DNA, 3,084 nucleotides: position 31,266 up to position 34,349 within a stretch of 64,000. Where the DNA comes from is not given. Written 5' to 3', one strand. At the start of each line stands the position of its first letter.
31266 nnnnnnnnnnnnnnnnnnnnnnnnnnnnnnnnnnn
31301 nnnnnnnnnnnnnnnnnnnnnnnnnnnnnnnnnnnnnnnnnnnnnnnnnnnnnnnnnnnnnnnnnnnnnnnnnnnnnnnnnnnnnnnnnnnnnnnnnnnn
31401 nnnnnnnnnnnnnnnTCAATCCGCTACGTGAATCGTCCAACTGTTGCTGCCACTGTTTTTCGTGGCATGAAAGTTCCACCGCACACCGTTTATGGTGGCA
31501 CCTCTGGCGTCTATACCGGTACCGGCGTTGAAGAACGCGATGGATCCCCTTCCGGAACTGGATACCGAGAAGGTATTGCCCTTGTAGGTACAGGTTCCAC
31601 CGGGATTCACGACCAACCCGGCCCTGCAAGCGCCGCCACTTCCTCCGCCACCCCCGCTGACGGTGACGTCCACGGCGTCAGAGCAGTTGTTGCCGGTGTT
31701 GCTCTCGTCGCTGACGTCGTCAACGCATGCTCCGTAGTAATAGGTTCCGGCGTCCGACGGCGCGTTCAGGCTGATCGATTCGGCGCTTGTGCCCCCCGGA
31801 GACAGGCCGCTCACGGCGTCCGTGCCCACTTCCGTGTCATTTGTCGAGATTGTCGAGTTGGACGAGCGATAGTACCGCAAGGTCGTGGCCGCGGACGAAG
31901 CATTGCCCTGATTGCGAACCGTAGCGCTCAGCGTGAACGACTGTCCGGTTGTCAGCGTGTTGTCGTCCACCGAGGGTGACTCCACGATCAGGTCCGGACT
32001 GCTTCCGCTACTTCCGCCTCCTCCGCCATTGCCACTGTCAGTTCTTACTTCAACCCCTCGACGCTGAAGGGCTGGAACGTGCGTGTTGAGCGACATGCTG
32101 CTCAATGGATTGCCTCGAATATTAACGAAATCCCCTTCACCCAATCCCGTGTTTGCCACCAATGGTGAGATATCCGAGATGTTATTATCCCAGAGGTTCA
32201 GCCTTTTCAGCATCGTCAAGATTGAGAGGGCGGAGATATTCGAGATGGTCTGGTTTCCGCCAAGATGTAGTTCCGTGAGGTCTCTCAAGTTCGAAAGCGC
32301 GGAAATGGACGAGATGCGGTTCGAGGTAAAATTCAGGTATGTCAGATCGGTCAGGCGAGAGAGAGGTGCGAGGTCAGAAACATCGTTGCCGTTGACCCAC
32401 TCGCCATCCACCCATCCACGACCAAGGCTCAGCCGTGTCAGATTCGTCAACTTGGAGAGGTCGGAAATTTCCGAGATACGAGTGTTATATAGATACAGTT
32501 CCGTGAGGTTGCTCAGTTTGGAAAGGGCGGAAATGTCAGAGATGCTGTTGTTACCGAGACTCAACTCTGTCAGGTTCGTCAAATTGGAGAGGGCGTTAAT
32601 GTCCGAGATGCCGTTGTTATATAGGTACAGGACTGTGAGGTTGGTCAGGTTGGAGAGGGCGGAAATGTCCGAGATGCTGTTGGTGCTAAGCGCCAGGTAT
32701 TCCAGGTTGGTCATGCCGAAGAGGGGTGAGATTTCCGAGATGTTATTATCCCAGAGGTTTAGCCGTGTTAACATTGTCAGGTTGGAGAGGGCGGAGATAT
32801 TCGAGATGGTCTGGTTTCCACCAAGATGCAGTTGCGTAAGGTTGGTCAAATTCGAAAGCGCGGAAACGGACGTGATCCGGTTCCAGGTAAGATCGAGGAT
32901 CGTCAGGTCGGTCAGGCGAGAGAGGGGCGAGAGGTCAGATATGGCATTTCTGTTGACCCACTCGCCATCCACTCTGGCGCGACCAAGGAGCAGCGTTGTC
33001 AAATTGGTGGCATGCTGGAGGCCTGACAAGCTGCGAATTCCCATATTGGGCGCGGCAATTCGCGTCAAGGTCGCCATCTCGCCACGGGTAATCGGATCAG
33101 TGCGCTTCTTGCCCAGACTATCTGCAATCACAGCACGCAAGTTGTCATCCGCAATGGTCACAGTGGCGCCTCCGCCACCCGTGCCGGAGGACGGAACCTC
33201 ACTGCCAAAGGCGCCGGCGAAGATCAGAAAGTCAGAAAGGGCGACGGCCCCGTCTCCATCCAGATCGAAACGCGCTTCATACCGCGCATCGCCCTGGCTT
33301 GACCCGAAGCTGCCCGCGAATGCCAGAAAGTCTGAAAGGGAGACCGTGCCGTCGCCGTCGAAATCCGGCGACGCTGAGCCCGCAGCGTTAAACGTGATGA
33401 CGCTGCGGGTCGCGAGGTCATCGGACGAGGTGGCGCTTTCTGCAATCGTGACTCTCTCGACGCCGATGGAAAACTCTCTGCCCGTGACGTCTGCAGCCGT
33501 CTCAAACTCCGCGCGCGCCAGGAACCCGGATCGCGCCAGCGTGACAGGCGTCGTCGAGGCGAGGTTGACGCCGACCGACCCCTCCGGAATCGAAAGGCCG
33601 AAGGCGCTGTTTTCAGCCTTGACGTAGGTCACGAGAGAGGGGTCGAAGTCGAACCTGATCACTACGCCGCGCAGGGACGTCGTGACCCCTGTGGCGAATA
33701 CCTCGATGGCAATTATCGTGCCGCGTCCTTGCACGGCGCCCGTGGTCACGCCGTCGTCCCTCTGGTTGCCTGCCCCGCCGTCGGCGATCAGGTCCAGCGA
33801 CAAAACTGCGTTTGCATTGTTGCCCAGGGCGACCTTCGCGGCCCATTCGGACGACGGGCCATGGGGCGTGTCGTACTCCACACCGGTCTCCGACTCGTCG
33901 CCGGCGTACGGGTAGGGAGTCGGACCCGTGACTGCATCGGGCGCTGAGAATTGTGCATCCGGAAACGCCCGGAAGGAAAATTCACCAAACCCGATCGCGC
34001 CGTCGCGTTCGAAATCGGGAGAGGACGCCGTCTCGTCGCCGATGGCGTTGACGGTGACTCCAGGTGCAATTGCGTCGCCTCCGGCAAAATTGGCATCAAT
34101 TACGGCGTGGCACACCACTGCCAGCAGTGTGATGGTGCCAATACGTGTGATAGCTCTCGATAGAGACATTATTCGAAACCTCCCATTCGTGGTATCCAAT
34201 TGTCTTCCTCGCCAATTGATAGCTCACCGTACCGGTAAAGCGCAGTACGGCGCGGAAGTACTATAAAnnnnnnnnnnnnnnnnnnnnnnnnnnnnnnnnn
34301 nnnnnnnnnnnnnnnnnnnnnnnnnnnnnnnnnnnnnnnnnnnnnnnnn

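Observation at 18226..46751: About 28-kb island encoding what looks like a non-cellulolytic cohesin-dockerin surface assembly of proteases and repeat proteins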

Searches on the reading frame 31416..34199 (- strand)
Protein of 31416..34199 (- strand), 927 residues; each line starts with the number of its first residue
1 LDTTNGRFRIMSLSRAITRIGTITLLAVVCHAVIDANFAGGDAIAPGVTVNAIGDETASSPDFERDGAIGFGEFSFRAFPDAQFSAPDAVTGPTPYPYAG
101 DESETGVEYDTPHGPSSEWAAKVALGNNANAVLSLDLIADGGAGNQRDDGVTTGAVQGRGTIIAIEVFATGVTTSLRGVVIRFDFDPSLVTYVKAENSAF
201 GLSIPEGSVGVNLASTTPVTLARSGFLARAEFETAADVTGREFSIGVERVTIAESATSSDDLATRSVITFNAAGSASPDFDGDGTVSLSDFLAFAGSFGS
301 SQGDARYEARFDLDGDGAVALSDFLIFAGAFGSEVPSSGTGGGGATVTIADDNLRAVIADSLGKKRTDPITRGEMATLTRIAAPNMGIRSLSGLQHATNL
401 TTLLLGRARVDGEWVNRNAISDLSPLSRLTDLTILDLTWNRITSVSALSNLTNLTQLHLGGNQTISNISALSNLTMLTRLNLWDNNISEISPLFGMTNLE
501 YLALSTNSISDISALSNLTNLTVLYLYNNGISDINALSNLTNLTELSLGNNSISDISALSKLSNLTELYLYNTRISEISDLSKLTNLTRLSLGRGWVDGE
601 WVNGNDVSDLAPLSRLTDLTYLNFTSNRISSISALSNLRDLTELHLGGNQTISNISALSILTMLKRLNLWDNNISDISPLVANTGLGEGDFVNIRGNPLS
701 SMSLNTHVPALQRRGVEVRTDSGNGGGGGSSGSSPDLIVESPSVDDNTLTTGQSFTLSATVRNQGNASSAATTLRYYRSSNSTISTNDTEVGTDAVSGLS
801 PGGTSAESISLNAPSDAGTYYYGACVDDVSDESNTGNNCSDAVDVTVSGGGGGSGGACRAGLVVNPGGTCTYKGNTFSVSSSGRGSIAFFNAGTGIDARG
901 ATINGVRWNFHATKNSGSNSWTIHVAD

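Call 4: search_protein_families(library=pfam, proteins=[window:31416-34199:-], max_evalue=0.01)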
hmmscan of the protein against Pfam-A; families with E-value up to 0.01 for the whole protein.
window:31416-34199:- (927 aa): 14 families
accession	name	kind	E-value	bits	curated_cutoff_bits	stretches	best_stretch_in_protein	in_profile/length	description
PF12799.13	LRR_4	-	7.7e-48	159.9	27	6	519-560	1-43/44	Leucine Rich repeats (2 copies)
PF13855.12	LRR_8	-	1.1e-24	86.4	27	6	477-531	3-61/61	Leucine rich repeat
PF07705.17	CARDB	-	4.3e-14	53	22.7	1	734-840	1-99/101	CARDB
PF23598.1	LRR_14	-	1.6e-13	50.6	40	2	416-595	8-199/353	Leucine-rich repeat region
PF25019.1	LRR_R13L1-DRL21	-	1.2e-09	38.6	27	2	416-482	58-124/127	R13L1/DRL21 LRRs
PF23952.1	LRR_EndoS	-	1.2e-05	26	27.9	0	435-523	28-110/116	Endo-beta-N-acetylglucosaminidase EndoS LRR domain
PF00560.39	LRR_1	-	5.9e-05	22.9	20.6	0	477-493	2-19/23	Leucine Rich Repeat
PF00404.24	Dockerin_1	-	0.00033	21.2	22.9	1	279-326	3-51/57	Dockerin type I domain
PF23211.1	LRR_LRWD1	-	0.00058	20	28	0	496-565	41-110/190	Leucine-rich repeat and WD repeat-containing protein 1, LRR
PF14580.12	LRR_9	-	0.00086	19.4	30.5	0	525-591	48-119/175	Leucine-rich repeat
PF13833.12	EF-hand_8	-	0.0014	18.8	28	0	279-294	35-50/54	EF-hand domain pair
PF13405.12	EF-hand_6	-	0.0045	17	25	0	279-299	10-30/30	EF-hand domain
PF13584.12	BatD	-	0.0067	17.5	24.1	0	743-790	2-50/92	BatD DUF11 like domain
PF16158.11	N_BRCA1_IG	-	0.0087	17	28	0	745-820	4-84/108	Ig-like domain from next to BRCA1 gene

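Call 9: search_protein_families(library=ncbifam, proteins=[window:31416-34199:-], max_evalue=0.1)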
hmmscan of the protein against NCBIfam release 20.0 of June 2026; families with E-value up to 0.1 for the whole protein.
window:31416-34199:- (927 aa): 7 families
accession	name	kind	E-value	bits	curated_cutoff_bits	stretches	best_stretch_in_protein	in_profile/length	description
NF033189.1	internalin_A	exception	2.3e-54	185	1600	2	354-594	52-303/799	class 1 internalin InlA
NF033188.1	internalin_H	exception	2.1e-45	155.4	1050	3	344-565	43-254/548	InlH/InlC2 family class 1 internalin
NF033190.2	inl_like_NEAT_1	exception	8e-40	136.8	1275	2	416-594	271-447/754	NEAT domain-containing leucine-rich repeat protein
NF047464.1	FibnectbindLIC11051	equivalog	1.8e-15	56.4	1000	2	419-534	499-619/685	LIC_11051 family fibronectin-binding protein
NF033186.1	internalin_K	exception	3.4e-14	52.2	1100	2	346-532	42-222/604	class 1 internalin InlK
NF033187.0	internalin_J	exception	1.7e-10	39.8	1700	2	537-655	89-193/846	class 1 internalin InlJ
NF041540.1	dockerin_GC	domain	0.0088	16.4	29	1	279-332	4-64/67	GC-type dockerin domain-anchored protein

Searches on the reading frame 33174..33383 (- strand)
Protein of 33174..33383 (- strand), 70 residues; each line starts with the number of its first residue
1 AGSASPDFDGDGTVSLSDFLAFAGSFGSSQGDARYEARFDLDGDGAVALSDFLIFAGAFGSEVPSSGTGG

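Call 8: search_protein_families(library=pfam, proteins=[window:33174-33383:-], max_evalue=10)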
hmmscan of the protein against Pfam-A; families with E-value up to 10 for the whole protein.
seq(70 aa): 7 families
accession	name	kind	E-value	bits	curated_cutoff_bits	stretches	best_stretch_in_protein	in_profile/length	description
PF00404.24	Dockerin_1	-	8.2e-06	26.4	22.9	1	7-54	3-51/57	Dockerin type I domain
PF00036.39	EF-hand_1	-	1.3e-05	24.9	25.4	2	7-22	10-25/29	EF hand domain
PF13405.12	EF-hand_6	-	1.7e-05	24.6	25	2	7-27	10-30/30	EF-hand domain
PF13833.12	EF-hand_8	-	7.1e-05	22.9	28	2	7-22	35-50/54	EF-hand domain pair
PF13499.12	EF-hand_7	-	7.3e-05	23.5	30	1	7-55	12-65/67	EF-hand domain pair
PF13202.12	EF-hand_5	-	0.00021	21.1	25.9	2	7-22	9-24/25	EF hand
PF05901.16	Excalibur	-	0.29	12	22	1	29-45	16-32/36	Excalibur calcium-binding domain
